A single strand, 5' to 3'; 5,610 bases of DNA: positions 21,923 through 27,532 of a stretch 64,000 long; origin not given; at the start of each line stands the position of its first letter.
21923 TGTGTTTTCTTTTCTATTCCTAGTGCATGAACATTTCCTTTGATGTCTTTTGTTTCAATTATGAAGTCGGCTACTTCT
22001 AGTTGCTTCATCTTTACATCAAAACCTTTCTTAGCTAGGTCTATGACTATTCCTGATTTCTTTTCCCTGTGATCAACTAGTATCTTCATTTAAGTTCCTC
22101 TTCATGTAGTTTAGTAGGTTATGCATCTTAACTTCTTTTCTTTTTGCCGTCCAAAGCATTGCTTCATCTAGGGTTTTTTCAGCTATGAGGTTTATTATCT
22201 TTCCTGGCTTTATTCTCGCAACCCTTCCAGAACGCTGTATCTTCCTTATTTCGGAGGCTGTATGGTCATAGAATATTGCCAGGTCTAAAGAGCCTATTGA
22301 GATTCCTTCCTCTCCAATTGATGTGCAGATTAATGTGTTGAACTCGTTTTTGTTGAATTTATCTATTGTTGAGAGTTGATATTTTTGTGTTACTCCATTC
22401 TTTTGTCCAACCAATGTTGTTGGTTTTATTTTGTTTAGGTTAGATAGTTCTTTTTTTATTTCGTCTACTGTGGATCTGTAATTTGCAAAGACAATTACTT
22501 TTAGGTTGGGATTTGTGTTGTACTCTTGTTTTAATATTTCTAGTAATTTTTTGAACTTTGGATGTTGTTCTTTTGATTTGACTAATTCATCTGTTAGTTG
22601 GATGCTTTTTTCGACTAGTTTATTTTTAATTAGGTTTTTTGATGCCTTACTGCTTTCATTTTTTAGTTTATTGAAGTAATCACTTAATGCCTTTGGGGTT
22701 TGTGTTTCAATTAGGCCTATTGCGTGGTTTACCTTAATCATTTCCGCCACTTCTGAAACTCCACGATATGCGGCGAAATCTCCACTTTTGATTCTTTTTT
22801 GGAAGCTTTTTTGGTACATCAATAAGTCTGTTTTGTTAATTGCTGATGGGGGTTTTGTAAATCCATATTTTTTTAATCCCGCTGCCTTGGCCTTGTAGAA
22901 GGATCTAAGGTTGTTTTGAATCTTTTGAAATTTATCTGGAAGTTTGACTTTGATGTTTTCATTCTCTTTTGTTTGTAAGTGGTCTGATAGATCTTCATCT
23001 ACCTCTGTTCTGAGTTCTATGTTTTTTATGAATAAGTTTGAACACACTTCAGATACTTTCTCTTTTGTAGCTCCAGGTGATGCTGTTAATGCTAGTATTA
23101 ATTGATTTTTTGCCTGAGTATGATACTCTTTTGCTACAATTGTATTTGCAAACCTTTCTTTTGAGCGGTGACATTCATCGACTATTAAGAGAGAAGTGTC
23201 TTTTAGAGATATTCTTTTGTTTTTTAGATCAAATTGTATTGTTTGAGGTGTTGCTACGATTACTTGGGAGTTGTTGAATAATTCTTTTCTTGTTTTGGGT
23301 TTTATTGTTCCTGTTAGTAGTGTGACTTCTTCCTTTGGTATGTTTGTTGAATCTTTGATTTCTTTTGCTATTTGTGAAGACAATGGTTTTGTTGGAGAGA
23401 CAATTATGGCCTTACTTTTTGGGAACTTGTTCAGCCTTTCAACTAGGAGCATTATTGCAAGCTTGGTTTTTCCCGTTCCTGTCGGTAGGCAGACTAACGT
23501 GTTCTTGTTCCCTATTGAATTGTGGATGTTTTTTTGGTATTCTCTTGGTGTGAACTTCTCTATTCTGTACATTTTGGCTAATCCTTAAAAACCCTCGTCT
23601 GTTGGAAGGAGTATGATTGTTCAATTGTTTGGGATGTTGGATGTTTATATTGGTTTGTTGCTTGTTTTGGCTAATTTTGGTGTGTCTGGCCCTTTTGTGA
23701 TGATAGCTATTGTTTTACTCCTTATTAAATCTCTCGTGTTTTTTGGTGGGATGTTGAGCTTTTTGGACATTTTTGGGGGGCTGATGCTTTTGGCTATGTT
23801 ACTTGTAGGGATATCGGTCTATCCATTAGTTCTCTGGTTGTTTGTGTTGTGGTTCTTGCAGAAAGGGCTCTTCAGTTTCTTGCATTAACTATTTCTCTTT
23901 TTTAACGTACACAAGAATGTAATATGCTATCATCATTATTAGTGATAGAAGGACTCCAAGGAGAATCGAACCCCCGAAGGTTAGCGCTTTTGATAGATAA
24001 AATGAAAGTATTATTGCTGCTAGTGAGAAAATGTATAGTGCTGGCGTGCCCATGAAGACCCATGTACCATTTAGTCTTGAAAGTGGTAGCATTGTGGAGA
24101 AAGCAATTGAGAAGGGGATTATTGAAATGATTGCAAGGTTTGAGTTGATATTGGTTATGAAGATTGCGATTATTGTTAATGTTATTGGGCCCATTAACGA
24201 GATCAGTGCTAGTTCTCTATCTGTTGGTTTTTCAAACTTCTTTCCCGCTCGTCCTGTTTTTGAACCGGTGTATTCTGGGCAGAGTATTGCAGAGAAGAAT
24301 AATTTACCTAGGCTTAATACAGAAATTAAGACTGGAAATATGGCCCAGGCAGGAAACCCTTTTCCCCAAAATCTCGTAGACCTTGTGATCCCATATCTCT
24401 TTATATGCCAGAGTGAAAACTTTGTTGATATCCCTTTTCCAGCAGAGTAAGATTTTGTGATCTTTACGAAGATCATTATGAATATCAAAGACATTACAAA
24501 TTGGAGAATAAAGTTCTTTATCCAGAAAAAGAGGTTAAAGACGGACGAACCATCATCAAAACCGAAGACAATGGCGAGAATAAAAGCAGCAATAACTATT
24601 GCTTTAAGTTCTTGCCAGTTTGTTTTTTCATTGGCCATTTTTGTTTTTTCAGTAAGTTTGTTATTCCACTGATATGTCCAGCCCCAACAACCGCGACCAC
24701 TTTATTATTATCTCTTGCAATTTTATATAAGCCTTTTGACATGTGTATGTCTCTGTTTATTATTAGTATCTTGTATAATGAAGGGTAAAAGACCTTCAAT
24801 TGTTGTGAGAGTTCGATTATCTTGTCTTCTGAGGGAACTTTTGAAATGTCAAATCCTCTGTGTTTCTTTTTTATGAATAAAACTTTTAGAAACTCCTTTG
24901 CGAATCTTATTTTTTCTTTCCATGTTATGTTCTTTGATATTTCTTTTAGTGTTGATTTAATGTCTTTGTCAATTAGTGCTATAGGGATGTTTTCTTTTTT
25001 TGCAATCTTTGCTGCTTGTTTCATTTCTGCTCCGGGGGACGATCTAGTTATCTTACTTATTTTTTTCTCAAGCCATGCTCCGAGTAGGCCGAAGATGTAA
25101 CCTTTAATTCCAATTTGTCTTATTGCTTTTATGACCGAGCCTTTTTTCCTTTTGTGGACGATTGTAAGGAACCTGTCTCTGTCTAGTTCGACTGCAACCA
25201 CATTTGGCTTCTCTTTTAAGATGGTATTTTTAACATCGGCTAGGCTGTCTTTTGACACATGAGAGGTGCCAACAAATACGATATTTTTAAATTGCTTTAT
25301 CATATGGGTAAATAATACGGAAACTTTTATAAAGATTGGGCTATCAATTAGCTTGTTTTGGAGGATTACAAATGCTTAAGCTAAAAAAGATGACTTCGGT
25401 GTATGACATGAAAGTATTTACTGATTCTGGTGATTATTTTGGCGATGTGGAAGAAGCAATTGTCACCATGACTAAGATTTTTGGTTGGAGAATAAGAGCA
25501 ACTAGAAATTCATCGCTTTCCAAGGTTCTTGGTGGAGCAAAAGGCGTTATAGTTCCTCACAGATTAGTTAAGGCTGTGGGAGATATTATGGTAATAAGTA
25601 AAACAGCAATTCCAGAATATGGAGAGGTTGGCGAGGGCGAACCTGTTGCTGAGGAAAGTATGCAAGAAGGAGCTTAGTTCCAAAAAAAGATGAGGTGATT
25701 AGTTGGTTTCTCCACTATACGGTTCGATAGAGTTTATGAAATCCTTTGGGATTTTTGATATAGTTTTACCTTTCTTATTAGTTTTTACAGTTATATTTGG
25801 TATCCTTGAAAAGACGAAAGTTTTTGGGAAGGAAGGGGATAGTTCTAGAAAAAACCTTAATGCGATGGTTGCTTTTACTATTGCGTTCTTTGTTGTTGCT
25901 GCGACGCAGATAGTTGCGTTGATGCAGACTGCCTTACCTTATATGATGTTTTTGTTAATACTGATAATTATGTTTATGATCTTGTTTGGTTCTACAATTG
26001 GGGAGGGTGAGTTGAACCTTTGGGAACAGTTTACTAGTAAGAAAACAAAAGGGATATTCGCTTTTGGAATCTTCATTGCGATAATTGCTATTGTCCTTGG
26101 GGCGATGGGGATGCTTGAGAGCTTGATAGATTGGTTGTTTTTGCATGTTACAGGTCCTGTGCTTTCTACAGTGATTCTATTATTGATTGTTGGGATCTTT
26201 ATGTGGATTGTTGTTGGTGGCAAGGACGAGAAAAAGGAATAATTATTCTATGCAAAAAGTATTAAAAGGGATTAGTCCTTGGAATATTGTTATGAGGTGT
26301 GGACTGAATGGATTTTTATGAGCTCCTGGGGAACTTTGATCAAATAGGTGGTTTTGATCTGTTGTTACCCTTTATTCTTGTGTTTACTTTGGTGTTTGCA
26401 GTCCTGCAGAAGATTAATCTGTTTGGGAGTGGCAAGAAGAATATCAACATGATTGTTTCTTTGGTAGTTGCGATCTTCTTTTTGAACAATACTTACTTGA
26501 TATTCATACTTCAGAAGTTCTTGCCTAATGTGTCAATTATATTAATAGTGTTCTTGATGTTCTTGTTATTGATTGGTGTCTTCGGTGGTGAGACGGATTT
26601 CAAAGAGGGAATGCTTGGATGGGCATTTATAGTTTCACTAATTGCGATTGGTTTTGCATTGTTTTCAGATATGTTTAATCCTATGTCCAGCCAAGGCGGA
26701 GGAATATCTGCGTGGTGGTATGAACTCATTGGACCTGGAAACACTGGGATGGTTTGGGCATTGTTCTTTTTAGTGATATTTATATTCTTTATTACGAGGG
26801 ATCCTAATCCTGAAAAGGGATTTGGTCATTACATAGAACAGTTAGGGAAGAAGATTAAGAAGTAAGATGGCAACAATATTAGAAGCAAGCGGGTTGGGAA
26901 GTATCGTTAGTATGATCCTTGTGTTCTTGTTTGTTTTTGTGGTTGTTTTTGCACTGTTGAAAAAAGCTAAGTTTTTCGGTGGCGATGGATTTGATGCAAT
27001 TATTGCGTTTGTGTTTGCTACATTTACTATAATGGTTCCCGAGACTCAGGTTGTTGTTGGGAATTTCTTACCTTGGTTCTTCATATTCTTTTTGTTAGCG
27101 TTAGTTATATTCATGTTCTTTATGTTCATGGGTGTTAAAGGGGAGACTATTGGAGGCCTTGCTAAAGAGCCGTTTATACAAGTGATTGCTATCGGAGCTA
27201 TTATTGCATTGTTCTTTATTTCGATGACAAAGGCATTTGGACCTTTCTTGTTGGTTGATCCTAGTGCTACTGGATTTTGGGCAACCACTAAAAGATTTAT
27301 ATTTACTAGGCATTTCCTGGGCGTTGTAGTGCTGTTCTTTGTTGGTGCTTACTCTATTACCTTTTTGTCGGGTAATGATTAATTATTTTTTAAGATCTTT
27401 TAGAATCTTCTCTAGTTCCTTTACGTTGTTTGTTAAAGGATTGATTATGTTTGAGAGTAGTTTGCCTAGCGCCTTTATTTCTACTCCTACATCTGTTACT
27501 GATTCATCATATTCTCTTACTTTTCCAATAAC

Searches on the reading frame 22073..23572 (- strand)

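Call 21: search_protein_families(library=pfam, proteins=[window:22073-23572:-], max_evalue=0.1)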
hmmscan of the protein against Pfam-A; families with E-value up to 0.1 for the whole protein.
window:22073-23572:- (499 aa): 10 families
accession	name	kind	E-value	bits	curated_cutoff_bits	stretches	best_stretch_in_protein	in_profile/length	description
PF00270.35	DEAD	-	2.8e-28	99.2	26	1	12-169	3-163/167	DEAD/DEAH box helicase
PF00271.37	Helicase_C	-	6.6e-23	81.5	23.5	1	340-455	3-110/110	Helicase conserved C-terminal domain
PF04851.21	ResIII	-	9.4e-22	78.1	22.5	1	7-166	2-162/164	Type III restriction enzyme, res subunit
PF21210.2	RNA_helicase_helical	-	2.9e-13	50.3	27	1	243-324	22-107/108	Putative ATP-dependent RNA helicase, helical bundle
PF18766.7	SWI2_SNF2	-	5.1e-09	36.5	26.7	1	22-176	18-165/221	SWI2/SNF2 ATPase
PF13245.12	AAA_19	-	0.00049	20.7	25.1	1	16-142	5-107/134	AAA domain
PF13401.12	AAA_22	-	0.00062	20.5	27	1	24-148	7-105/130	AAA domain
PF09848.15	SLFN-g3_helicase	-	0.0012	18.6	24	1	31-158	10-107/354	Schlafen group 3, DNA/RNA helicase domain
PF02562.22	PhoH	-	0.0019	18.2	27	1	12-68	8-65/205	PhoH-like protein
PF13604.12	AAA_30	-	0.075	13.2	27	0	29-151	25-114/191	AAA domain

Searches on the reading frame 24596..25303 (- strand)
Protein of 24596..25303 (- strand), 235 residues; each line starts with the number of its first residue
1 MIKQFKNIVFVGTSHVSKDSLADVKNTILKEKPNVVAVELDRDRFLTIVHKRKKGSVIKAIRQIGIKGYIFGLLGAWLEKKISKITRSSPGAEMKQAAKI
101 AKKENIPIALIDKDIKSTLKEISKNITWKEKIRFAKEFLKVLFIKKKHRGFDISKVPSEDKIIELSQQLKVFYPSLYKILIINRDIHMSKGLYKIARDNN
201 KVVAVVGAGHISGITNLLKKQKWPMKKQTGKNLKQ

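Call 20: search_protein_families(library=pfam, proteins=[window:24596-25303:-], max_evalue=0.1)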
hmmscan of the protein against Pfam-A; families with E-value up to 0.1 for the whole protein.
window:24596-25303:- (235 aa): 2 families
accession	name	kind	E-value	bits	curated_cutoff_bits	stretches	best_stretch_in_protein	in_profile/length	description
PF01963.22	TraB_PrgY_gumN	-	8.7e-22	78.7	26.8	1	7-221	11-257/263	TraB/PrgY/gumN family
PF01981.21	PTH2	-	0.052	14.2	23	0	73-117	40-85/115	Peptidyl-tRNA hydrolase PTH2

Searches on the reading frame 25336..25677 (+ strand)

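Call 20: search_protein_families(library=pfam, proteins=[window:25336-25677:+], max_evalue=0.1)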
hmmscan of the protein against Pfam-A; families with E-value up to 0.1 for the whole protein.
window:25336-25677:+ (113 aa): 1 family
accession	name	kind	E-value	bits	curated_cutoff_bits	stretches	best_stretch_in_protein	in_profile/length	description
PF05239.21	PRC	-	0.0049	17.3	21.2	1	20-88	7-72/78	PRC-barrel domain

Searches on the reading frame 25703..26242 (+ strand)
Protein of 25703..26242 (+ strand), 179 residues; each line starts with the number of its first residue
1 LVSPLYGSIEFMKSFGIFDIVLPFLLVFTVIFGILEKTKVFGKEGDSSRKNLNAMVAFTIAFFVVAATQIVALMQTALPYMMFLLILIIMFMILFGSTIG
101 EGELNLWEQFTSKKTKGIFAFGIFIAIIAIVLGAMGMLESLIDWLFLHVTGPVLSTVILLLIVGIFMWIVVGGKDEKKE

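Call 20: search_protein_families(library=pfam, proteins=[window:25703-26242:+], max_evalue=0.1)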
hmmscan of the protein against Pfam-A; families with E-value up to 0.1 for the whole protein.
window:25703-26242:+ (179 aa): 1 family
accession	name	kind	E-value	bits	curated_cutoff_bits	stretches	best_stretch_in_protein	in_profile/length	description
PF20517.3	TMEM127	-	0.0035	17.8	25.3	1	9-78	40-110/113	Transmembrane protein 127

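Call 95: search_protein_families(library=pfam, proteins=[window:25703-26242:+], max_evalue=1)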
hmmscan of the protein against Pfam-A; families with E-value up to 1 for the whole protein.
window:25703-26242:+ (179 aa): 2 families
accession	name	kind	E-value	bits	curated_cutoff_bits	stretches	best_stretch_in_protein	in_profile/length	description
PF20517.3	TMEM127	-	0.0035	17.8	25.3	1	9-78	40-110/113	Transmembrane protein 127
PF24357.1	TMD0_ABC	-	0.21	12.2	27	1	19-130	26-138/159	ABC transporter TMD0 domain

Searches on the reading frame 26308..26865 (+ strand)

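Call 20: search_protein_families(library=pfam, proteins=[window:26308-26865:+], max_evalue=0.1)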
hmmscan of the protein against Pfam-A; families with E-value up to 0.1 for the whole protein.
window:26308-26865:+ (185 aa): 1 family
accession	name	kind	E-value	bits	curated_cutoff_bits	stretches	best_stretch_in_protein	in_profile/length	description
PF09843.14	DUF2070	-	0.053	12.3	30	1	14-162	40-173/561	Predicted membrane protein (DUF2070)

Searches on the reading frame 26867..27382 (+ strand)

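Call 20: search_protein_families(library=pfam, proteins=[window:26867-27382:+], max_evalue=0.1)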
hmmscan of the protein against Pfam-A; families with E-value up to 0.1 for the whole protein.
window:26867-27382:+ (171 aa): 1 family
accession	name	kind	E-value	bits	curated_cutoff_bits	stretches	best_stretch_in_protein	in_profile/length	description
PF11293.13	DUF3094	-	0.072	13.2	27.1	1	57-82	18-43/55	Protein of unknown function (DUF3094)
